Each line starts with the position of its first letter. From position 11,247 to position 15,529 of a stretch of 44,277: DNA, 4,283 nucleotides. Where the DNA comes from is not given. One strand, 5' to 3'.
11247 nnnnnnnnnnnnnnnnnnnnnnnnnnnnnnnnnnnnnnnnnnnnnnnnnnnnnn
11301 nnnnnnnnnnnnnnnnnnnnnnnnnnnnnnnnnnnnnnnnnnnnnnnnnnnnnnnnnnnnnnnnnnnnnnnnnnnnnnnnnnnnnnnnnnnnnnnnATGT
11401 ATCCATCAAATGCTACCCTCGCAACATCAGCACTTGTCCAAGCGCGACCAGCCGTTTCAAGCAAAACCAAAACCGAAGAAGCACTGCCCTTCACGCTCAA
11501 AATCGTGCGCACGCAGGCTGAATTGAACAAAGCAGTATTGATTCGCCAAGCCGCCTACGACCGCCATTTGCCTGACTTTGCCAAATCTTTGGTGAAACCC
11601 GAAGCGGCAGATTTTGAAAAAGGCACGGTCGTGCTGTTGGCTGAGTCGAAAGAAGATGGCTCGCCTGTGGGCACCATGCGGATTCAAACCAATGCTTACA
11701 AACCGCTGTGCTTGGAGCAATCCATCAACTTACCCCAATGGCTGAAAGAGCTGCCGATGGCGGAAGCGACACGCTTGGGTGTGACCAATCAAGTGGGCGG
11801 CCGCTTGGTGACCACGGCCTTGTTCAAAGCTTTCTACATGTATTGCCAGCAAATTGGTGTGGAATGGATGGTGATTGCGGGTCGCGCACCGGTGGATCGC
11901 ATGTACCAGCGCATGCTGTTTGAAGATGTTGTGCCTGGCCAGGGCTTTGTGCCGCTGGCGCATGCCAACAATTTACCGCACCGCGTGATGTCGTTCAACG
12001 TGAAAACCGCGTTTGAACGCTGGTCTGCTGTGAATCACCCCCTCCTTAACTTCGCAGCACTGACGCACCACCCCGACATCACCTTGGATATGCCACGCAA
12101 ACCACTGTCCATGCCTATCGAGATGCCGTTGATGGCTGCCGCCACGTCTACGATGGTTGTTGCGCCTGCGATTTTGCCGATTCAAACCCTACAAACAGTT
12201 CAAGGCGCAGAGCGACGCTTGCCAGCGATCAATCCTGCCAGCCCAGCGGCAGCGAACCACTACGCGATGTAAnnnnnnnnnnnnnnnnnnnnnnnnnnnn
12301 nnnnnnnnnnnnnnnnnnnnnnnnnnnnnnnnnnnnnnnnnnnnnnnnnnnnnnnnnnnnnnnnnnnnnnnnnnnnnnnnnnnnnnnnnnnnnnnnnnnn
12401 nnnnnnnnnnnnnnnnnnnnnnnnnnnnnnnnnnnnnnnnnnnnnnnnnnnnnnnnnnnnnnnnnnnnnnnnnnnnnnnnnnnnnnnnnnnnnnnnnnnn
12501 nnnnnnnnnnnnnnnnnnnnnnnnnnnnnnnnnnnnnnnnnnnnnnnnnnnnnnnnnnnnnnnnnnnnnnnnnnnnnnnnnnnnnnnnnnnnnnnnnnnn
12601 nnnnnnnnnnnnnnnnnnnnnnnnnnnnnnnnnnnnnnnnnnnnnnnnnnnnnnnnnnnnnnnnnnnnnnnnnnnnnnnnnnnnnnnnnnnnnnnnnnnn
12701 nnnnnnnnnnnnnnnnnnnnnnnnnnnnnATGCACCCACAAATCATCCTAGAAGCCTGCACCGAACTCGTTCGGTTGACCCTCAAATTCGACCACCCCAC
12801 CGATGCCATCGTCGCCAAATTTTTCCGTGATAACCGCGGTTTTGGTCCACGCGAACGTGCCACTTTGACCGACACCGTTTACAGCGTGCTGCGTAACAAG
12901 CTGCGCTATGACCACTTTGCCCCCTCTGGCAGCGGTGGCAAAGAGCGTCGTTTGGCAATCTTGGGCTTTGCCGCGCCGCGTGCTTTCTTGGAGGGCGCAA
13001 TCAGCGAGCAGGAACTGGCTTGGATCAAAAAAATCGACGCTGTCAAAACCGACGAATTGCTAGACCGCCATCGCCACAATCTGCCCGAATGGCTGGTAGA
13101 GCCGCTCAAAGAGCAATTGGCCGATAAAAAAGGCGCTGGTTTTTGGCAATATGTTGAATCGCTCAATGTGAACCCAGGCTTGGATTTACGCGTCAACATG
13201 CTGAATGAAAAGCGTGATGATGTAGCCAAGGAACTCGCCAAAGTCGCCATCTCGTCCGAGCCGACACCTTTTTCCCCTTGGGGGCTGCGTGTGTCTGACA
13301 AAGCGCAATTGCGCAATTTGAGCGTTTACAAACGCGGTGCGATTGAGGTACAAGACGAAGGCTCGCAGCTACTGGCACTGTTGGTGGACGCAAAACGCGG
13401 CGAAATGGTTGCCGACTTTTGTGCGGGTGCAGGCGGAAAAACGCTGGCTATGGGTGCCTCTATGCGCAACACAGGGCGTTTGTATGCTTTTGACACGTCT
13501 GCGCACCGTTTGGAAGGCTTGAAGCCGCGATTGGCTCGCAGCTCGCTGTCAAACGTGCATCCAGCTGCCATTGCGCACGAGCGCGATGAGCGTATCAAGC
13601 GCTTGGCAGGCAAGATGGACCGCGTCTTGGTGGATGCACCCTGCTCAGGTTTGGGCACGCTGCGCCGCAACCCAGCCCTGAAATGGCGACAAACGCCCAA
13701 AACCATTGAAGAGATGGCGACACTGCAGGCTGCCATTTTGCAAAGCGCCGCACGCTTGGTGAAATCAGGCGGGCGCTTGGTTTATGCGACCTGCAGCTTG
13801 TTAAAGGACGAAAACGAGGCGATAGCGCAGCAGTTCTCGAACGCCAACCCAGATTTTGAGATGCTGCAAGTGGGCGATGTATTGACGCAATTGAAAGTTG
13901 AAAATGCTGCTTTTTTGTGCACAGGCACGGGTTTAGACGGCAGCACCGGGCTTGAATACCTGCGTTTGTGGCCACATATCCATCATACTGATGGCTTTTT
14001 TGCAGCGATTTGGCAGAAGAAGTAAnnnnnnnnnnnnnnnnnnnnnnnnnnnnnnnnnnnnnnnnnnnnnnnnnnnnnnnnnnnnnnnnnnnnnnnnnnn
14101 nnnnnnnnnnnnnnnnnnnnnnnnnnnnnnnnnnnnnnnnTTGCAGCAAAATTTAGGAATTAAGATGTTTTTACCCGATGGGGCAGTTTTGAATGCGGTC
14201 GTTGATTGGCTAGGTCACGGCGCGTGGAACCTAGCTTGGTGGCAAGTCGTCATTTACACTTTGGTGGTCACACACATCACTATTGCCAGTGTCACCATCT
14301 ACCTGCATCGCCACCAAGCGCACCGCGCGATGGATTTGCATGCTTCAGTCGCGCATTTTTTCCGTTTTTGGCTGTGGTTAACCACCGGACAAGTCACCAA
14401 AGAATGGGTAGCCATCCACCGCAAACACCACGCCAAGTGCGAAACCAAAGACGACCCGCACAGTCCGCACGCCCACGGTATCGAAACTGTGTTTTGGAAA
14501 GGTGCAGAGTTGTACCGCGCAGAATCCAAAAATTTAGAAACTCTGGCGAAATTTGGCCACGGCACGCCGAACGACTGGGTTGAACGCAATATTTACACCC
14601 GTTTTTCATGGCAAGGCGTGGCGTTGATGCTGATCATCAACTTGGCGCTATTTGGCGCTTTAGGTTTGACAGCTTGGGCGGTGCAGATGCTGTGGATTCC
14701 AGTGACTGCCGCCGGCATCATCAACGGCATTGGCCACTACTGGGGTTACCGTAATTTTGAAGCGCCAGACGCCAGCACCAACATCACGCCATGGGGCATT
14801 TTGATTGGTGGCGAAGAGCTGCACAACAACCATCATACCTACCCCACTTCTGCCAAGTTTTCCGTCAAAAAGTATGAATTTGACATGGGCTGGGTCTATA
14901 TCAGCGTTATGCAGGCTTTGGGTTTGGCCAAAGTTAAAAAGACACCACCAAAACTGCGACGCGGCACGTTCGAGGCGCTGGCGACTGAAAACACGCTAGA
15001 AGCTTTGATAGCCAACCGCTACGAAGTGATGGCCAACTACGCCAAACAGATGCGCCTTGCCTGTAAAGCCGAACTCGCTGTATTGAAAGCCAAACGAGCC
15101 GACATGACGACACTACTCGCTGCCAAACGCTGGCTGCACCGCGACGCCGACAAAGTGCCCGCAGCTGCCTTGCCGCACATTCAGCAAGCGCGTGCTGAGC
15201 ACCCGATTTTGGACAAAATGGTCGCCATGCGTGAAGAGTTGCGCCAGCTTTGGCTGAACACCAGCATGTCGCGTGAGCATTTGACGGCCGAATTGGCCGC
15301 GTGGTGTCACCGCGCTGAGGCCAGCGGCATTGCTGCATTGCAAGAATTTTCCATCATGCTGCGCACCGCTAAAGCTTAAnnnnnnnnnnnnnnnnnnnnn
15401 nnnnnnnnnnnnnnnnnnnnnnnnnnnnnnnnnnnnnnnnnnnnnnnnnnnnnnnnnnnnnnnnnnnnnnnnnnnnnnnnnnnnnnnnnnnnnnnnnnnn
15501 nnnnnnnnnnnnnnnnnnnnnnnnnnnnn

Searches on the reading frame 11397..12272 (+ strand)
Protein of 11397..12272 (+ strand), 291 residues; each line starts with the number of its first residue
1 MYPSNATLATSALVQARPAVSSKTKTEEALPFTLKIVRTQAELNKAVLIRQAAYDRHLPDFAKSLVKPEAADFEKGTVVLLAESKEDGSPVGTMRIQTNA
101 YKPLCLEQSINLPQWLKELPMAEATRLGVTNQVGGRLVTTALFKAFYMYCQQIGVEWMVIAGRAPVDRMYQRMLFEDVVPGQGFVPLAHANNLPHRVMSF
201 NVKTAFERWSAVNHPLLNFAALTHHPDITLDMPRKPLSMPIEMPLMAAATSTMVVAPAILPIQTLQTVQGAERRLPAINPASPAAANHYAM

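Call 54: search_protein_families(library=pfam, proteins=[window:11397-12272:+], max_evalue=0.00001)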
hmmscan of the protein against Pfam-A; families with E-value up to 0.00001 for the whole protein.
window:11397-12272:+ (291 aa): 1 family
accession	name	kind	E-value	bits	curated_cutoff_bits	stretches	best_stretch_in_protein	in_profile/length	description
PF21926.2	FeeM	-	8.2e-08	32.6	27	1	70-178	27-139/158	N-acyl amino acid synthase FeeM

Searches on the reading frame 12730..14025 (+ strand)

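Call 54: search_protein_families(library=pfam, proteins=[window:12730-14025:+], max_evalue=0.00001)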
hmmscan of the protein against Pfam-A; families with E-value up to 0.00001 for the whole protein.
window:12730-14025:+ (431 aa): 2 families
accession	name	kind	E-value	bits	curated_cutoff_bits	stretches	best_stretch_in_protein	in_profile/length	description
PF01189.24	Methyltr_RsmB-F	-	2.6e-46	158.3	27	1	218-426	3-196/199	16S rRNA methyltransferase RsmB/F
PF22458.1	RsmF-B_ferredox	-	1.2e-08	35.5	27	1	119-191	2-70/74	Methyltr_RsmF/B-like, ferredoxin-like domain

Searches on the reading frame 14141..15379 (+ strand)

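Call 54: search_protein_families(library=pfam, proteins=[window:14141-15379:+], max_evalue=0.00001)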
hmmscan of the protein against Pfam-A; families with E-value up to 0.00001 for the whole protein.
window:14141-15379:+ (412 aa): 1 family
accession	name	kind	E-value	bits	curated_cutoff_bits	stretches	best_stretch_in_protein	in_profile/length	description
PF00487.30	FA_desaturase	-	2.9e-18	67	29.7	1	33-236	2-225/253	Fatty acid desaturase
